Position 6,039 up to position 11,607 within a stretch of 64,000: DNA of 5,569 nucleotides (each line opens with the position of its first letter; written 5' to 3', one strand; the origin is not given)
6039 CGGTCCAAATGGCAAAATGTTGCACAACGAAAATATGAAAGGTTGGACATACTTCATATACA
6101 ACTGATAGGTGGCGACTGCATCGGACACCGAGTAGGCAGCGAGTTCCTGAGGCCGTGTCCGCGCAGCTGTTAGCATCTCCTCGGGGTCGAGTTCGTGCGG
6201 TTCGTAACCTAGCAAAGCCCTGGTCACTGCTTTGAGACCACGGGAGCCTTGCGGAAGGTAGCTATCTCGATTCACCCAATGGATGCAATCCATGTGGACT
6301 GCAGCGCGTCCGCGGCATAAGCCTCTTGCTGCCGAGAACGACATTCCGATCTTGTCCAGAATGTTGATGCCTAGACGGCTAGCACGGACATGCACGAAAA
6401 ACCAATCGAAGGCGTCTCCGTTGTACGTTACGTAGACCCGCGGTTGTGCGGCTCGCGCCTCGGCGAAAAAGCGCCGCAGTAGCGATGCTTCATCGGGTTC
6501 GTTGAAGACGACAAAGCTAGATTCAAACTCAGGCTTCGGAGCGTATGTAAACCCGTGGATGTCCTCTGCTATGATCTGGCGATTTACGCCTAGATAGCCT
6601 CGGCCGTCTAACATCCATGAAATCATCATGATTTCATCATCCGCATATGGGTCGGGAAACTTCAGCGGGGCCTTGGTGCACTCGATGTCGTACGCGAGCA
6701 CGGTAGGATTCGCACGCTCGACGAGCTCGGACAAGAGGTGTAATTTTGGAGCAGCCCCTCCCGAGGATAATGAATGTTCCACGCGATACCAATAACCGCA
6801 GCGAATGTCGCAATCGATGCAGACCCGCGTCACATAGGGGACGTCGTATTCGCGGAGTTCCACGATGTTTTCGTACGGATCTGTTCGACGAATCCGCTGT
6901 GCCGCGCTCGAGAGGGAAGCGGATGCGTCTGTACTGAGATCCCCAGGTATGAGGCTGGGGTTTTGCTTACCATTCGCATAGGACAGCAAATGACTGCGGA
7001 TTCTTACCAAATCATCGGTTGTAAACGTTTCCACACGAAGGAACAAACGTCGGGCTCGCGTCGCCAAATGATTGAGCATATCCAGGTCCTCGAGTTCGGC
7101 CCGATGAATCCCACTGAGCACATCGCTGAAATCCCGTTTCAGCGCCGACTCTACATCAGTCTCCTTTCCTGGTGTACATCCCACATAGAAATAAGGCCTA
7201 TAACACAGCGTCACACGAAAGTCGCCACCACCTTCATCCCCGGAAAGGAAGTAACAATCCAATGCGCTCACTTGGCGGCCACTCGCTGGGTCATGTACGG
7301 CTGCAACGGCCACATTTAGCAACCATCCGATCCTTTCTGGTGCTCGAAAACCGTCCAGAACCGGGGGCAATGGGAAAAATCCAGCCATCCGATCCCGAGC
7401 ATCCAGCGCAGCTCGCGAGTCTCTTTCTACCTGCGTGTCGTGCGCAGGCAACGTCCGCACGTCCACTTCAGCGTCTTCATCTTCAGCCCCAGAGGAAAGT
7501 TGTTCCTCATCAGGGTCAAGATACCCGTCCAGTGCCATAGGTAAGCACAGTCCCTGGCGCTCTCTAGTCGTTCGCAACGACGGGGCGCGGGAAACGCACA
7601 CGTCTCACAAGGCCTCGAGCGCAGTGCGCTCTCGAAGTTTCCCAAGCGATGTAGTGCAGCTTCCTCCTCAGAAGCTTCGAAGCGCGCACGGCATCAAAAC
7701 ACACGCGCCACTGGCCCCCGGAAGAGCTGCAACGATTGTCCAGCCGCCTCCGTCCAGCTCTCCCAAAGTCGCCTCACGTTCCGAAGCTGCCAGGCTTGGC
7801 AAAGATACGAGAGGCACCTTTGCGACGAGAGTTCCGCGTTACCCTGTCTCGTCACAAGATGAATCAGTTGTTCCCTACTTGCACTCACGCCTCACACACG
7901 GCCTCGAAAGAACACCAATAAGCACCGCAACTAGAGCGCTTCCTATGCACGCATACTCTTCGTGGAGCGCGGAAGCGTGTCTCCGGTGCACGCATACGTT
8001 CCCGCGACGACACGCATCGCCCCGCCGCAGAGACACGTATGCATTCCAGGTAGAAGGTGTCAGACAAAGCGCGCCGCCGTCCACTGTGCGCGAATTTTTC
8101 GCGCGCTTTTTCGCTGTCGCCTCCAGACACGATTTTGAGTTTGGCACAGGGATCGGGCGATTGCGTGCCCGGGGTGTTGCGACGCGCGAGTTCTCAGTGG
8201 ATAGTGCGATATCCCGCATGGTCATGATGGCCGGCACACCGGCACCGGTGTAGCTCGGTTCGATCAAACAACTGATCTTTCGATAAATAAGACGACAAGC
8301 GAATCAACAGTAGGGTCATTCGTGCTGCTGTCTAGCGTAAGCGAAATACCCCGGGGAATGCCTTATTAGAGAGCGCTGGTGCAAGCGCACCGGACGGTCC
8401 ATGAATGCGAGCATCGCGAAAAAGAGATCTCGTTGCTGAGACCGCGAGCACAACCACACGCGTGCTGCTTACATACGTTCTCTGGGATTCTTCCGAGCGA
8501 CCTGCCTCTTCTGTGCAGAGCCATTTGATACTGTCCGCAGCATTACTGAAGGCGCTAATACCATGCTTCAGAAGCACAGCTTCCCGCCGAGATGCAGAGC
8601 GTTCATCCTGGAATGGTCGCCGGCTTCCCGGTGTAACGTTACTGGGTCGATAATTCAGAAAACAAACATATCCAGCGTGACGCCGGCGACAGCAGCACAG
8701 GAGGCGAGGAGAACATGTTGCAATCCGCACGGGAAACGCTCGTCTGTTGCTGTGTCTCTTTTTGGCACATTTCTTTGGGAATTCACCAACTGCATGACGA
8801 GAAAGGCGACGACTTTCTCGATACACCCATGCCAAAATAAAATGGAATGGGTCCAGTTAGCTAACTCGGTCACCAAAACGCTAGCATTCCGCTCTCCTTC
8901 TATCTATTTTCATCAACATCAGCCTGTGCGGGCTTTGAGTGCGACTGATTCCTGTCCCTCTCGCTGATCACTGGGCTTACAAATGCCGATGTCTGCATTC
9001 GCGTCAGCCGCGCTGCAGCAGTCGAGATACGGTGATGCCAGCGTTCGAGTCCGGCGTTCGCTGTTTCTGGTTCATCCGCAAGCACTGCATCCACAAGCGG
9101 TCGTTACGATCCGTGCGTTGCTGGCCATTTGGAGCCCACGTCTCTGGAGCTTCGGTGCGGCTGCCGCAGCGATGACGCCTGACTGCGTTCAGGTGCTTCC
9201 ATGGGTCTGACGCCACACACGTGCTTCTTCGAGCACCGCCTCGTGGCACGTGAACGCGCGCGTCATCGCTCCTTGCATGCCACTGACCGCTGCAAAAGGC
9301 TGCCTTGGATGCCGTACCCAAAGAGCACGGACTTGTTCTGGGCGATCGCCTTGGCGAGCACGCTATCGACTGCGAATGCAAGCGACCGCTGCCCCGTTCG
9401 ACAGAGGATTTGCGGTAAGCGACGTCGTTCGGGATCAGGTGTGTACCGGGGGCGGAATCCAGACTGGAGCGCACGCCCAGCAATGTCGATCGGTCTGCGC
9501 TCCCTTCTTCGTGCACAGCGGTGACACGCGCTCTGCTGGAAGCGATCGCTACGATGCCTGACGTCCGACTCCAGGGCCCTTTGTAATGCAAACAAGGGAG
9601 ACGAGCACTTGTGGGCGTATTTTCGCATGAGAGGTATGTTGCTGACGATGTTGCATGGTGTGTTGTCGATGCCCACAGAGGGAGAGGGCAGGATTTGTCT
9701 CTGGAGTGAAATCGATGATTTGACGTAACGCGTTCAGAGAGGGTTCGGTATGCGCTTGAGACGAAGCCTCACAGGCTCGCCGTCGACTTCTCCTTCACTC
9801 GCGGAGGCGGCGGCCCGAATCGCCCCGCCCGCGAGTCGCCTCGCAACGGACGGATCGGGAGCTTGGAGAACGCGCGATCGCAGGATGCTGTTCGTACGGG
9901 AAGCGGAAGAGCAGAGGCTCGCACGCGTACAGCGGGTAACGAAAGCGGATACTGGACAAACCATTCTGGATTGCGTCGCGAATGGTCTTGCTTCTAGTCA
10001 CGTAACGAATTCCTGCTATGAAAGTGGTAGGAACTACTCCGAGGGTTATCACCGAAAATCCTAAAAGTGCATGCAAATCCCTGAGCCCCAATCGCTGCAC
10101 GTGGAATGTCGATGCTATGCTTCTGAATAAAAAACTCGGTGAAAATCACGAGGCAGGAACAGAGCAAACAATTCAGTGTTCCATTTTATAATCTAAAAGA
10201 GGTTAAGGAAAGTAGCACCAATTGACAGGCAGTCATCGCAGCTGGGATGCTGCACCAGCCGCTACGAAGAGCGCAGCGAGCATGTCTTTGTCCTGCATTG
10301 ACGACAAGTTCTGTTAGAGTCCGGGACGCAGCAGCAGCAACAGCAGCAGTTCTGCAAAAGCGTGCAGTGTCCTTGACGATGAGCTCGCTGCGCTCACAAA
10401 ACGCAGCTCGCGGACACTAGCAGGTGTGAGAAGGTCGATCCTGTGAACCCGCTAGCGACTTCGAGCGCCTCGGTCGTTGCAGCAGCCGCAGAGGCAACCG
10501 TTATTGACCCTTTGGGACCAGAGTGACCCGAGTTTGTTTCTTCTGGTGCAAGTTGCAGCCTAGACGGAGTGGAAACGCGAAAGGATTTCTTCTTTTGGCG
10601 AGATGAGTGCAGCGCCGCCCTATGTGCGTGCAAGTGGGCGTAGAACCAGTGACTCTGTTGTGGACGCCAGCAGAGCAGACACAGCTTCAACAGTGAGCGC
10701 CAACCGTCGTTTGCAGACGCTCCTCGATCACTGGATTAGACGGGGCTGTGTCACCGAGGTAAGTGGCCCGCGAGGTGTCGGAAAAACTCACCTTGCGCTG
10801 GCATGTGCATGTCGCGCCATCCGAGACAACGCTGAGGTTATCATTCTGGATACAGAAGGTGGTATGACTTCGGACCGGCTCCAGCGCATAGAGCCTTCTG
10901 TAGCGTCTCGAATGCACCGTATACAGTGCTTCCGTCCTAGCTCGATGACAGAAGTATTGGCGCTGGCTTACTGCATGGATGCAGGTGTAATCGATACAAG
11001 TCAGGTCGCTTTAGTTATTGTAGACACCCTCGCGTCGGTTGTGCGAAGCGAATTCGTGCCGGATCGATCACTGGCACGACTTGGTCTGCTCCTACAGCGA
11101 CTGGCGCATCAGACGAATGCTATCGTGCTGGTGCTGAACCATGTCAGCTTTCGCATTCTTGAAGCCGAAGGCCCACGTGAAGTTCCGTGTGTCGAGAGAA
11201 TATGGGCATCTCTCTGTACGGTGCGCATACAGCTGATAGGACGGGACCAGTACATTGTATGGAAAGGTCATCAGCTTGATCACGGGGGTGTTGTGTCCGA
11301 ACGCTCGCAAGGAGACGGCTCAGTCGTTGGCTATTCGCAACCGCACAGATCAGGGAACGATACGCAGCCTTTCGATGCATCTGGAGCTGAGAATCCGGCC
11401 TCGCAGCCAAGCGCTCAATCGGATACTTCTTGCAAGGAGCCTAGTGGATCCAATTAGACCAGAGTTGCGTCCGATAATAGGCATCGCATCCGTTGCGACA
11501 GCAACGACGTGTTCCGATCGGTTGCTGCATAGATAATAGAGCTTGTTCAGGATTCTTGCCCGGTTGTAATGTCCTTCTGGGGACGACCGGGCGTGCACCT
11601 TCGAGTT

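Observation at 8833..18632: A 1.36 kb near-identical inverted repeat brackets a 7.1 kb segment carrying the RAD51-paralog gene, the GGT gene and one Tc1/Fanzor element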

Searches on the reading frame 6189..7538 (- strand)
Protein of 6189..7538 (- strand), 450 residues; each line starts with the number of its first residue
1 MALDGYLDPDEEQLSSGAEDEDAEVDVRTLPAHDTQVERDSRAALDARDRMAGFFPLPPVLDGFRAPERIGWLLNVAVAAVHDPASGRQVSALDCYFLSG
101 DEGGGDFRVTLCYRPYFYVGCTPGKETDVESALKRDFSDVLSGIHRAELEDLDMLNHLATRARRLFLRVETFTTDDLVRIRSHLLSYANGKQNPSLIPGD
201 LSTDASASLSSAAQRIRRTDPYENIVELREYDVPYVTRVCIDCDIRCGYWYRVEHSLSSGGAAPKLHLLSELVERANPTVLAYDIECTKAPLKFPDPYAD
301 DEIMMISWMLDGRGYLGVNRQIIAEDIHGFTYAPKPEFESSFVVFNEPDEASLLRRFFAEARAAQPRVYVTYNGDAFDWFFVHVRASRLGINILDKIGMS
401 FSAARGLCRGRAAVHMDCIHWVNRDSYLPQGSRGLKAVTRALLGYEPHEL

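Call 33: find_homologous_proteins(query=window:6189-7538:-, max_evalue=1e-20)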
Query window:6189-7538:- (450 aa): 383 proteins with E <= 1e-20 among 8000 candidates; the best 120 are listed.
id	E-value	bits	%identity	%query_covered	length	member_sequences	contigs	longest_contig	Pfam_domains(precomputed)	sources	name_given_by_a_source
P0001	9.0e-95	336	40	100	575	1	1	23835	PF13482.13,PF10108.16,PF03104.26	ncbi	ncbi:DNA polymerase epsilon catalytic subunit A, partial [Paramuricea clavata]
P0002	1.4e-94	336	45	86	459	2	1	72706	PF13482.13,PF03104.26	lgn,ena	-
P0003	5.5e-94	334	43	85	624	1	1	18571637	PF13482.13,PF10108.16,PF03104.26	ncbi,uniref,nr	ncbi:hypothetical protein JRQ81_007634 [Phrynocephalus forsythii]|uniref:DNA polymerase epsilon cata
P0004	3.0e-91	325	45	85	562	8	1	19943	PF13482.13,PF10108.16,PF03104.26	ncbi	ncbi:DNA polymerase epsilon catalytic subunit, partial [Friedmanniomyces endolithicus]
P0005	4.3e-91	324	43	85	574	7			PF13482.13,PF10108.16,PF03104.26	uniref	uniref:DNA polymerase epsilon catalytic subunit n=1 Tax=Nicotiana tabacum TaxID=4097 RepID=A0A1S4AWP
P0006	4.7e-91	324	45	85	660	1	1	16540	PF13482.13,PF10108.16,PF03104.26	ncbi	ncbi:DNA polymerase epsilon catalytic subunit, partial [Friedmanniomyces endolithicus]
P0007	4.8e-91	324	45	85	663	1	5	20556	PF13482.13,PF10108.16,PF03104.26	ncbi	ncbi:DNA polymerase epsilon catalytic subunit, partial [Friedmanniomyces endolithicus]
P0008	5.2e-91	324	45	85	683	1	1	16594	PF13482.13,PF10108.16,PF03104.26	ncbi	ncbi:DNA polymerase epsilon catalytic subunit, partial [Friedmanniomyces endolithicus]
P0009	5.3e-91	324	45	85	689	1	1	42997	PF13482.13,PF10108.16,PF03104.26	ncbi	ncbi:DNA polymerase epsilon catalytic subunit, partial [Friedmanniomyces endolithicus]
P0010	5.4e-91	324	45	85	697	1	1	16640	PF13482.13,PF10108.16,PF03104.26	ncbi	ncbi:DNA polymerase epsilon catalytic subunit, partial [Friedmanniomyces endolithicus]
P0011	7.0e-91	324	45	85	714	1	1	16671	PF13482.13,PF10108.16,PF03104.26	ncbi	ncbi:DNA polymerase epsilon catalytic subunit, partial [Friedmanniomyces endolithicus]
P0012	7.9e-91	323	44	85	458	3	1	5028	PF13482.13,PF03104.26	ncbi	-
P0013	9.1e-91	323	43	85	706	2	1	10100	PF13482.13,PF10108.16,PF03104.26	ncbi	ncbi:hypothetical protein CAPTEDRAFT_97442, partial [Capitella teleta]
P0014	4.9e-90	321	43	86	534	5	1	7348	PF13482.13,PF10108.16,PF03104.26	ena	-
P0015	7.2e-90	320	42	86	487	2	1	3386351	PF13482.13,PF03104.26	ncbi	ncbi:hypothetical protein Leryth_000281, partial [Lithospermum erythrorhizon]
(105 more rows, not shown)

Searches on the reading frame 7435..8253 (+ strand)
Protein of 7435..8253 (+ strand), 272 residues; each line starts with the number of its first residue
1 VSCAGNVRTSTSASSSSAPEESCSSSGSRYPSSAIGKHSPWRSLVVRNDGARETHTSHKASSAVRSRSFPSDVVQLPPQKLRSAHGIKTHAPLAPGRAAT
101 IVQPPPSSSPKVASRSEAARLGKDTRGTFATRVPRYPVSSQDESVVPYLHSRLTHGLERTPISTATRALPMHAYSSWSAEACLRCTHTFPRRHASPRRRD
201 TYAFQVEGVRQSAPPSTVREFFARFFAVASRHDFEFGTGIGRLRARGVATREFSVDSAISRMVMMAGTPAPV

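Call 31: find_encoding_contigs(protein=window:7435-8253:+, flank=10000, max_places=10)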
Protein window:7435-8253:+ (272 aa): no gene with exactly this product is on record in the collection.

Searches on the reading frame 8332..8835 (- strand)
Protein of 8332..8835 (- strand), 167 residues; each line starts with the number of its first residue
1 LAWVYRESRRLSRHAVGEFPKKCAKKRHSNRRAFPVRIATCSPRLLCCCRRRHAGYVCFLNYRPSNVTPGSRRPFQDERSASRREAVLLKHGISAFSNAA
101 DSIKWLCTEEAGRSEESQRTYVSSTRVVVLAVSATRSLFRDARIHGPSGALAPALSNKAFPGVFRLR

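Call 8: search_protein_families(library=pfam, proteins=[window:8332-8835:-], max_evalue=0.1)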
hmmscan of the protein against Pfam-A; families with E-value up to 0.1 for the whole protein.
window:8332-8835:- (167 aa): 0 families

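Call 20: find_encoding_contigs(protein=window:8332-8835:-, flank=10000, max_places=10)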
Protein window:8332-8835:- (167 aa): no gene with exactly this product is on record in the collection.

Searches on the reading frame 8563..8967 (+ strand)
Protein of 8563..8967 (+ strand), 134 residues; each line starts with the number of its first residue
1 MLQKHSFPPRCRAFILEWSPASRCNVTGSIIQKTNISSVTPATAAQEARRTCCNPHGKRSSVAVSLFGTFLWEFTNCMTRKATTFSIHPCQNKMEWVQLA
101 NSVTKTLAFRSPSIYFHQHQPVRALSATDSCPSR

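Call 32: find_encoding_contigs(protein=window:8563-8967:+, flank=10000, max_places=10)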
Protein window:8563-8967:+ (134 aa): no gene with exactly this product is on record in the collection.

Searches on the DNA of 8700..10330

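Call 53: search_rna_families(source=window, start=8700, end=10330, threshold=evalue, max_evalue=5)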
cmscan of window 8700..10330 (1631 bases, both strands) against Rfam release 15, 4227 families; matches with E-value up to 5: 1.
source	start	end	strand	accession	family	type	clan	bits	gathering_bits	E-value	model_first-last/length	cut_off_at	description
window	8820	8853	-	RF01345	CRISPR-DR35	Gene; CRISPR;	-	21.5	35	0.32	1-36/36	no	CRISPR RNA direct repeat element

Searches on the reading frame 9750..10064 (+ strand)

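Call 8: search_protein_families(library=pfam, proteins=[window:9750-10064:+], max_evalue=0.1)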
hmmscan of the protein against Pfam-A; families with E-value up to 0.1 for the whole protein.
window:9750-10064:+ (104 aa): 1 family
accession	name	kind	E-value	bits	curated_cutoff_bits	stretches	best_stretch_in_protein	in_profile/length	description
PF25021.1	TEN_NHL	-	0.071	12.5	27.1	1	38-98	265-325/357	Teneurin NHL domain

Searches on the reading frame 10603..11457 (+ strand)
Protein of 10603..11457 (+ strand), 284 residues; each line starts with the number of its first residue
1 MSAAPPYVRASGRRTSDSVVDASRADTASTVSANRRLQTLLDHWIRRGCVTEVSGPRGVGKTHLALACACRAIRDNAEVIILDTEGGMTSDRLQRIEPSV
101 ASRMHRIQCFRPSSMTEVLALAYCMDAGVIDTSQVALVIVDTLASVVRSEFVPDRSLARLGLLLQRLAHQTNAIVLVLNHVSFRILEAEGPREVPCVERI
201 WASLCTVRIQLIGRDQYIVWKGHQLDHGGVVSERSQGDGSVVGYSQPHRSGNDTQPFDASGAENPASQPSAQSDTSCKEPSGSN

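Call 8: search_protein_families(library=pfam, proteins=[window:10603-11457:+], max_evalue=0.1)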
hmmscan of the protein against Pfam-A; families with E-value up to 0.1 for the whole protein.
window:10603-11457:+ (284 aa): 9 families
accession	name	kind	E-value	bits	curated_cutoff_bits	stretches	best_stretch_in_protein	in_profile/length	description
PF13481.12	AAA_25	-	2.8e-12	47.1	27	1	32-182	17-191/195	AAA domain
PF08423.17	Rad51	-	1.7e-07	31.2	22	1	32-210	10-208/244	Rad51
PF01695.23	IstB_IS21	-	1.4e-05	25.1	24.1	1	34-80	77-124/238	IstB-like ATP binding protein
PF13191.12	AAA_16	-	0.0017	19.3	32.6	1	37-180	12-140/167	AAA ATPase domain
PF00154.27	RecA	-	0.002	18.1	27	1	45-151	49-148/262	recA bacterial DNA recombination protein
PF02562.22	PhoH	-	0.0039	17.1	27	1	38-76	9-47/205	PhoH-like protein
PF13479.12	AAA_24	-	0.0085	16.4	27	1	53-143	7-73/195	AAA domain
PF01656.29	CbiA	-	0.023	15.1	25.4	1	58-182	9-84/125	CobQ/CobB/MinD/ParA nucleotide binding domain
PF20720.3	nSTAND3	-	0.047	13.8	27.2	1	47-83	17-52/155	Novel STAND NTPase 3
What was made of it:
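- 10603..11457 (+): RecA/Rad51-like ATPase gene (284 aa). call 8: Pfam AAA_25 2.8e-12, Rad51 1.7e-7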

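Call 9: find_encoding_contigs(protein=window:10603-11457:+, flank=10000, max_places=6)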
Protein window:10603-11457:+ (284 aa): no gene with exactly this product is on record in the collection.
